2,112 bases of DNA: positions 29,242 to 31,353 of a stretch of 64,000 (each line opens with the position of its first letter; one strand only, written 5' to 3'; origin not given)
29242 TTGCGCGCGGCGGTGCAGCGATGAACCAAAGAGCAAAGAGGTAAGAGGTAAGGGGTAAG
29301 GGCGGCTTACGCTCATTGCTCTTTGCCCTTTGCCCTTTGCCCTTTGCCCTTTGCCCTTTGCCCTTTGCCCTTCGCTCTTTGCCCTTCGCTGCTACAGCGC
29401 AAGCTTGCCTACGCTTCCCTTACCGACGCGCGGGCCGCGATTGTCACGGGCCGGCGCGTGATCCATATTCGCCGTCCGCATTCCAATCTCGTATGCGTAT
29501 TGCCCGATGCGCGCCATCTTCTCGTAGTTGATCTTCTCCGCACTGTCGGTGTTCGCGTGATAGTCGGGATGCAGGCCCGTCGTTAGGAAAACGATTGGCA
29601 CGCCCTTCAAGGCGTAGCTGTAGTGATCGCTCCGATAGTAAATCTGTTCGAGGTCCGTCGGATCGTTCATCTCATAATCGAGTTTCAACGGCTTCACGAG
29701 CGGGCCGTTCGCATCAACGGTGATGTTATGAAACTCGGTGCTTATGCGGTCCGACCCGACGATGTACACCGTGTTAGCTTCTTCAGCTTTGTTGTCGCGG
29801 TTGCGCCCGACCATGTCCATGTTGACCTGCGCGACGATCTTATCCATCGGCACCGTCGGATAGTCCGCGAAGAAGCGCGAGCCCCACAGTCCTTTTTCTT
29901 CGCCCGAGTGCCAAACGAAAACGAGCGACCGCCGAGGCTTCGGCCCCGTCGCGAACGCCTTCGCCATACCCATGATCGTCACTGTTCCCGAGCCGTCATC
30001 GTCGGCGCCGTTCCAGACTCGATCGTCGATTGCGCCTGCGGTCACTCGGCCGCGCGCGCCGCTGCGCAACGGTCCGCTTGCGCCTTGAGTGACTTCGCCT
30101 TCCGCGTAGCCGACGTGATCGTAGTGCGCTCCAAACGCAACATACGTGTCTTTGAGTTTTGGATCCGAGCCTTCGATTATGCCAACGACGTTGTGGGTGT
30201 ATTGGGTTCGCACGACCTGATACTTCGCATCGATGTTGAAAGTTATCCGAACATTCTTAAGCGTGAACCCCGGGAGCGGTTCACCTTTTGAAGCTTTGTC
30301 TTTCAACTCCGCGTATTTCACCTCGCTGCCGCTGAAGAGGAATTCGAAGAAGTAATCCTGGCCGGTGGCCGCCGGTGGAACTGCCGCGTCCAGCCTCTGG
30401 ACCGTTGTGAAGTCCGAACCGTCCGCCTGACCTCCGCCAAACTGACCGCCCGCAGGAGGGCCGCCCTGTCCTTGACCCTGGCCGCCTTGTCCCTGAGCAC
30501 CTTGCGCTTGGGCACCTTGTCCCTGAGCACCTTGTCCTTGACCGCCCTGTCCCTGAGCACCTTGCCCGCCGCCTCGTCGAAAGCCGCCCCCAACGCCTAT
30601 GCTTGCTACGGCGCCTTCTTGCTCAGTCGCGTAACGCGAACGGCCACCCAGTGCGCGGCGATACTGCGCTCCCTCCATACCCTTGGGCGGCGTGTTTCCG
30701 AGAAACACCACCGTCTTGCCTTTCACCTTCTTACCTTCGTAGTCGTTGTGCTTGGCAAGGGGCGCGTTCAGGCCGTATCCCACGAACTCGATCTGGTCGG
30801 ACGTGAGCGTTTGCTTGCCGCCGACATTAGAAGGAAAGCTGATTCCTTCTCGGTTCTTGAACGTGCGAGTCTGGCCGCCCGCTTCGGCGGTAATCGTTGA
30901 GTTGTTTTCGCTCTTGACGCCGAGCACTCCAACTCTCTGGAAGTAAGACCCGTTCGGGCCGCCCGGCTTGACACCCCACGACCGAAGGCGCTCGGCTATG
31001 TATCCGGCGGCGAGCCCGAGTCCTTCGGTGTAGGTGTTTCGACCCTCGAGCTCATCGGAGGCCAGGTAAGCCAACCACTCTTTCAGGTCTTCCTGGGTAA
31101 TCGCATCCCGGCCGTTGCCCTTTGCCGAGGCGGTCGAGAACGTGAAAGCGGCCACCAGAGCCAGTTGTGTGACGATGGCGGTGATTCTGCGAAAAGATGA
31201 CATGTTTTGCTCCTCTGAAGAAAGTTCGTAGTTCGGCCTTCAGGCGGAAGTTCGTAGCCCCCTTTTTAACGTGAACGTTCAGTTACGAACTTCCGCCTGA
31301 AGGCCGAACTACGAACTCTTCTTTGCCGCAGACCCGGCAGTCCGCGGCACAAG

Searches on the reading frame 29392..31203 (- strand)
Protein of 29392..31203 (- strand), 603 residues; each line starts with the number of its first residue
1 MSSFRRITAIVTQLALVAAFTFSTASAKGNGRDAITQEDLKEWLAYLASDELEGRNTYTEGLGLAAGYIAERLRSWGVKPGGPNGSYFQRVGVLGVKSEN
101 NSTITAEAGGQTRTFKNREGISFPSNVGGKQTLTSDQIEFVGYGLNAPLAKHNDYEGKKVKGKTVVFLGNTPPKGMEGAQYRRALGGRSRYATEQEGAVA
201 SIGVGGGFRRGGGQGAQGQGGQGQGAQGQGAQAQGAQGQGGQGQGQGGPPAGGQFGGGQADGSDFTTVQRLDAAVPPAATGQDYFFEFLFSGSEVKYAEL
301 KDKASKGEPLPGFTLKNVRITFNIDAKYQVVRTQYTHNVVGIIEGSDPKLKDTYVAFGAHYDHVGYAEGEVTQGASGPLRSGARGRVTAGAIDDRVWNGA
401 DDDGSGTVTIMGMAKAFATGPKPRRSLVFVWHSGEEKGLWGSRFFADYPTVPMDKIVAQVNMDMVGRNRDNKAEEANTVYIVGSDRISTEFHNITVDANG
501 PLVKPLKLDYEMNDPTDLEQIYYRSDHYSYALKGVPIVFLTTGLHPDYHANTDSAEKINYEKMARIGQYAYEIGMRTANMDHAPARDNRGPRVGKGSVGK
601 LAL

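Call 21: search_protein_families(library=pfam, proteins=[window:29392-31203:-], max_evalue=0.001)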
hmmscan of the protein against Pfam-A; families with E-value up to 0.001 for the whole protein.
window:29392-31203:- (603 aa): 1 family
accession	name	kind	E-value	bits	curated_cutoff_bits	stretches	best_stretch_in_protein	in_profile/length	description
PF04389.22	Peptidase_M28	-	4.9e-39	134.5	21.3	1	338-571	1-190/193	Peptidase family M28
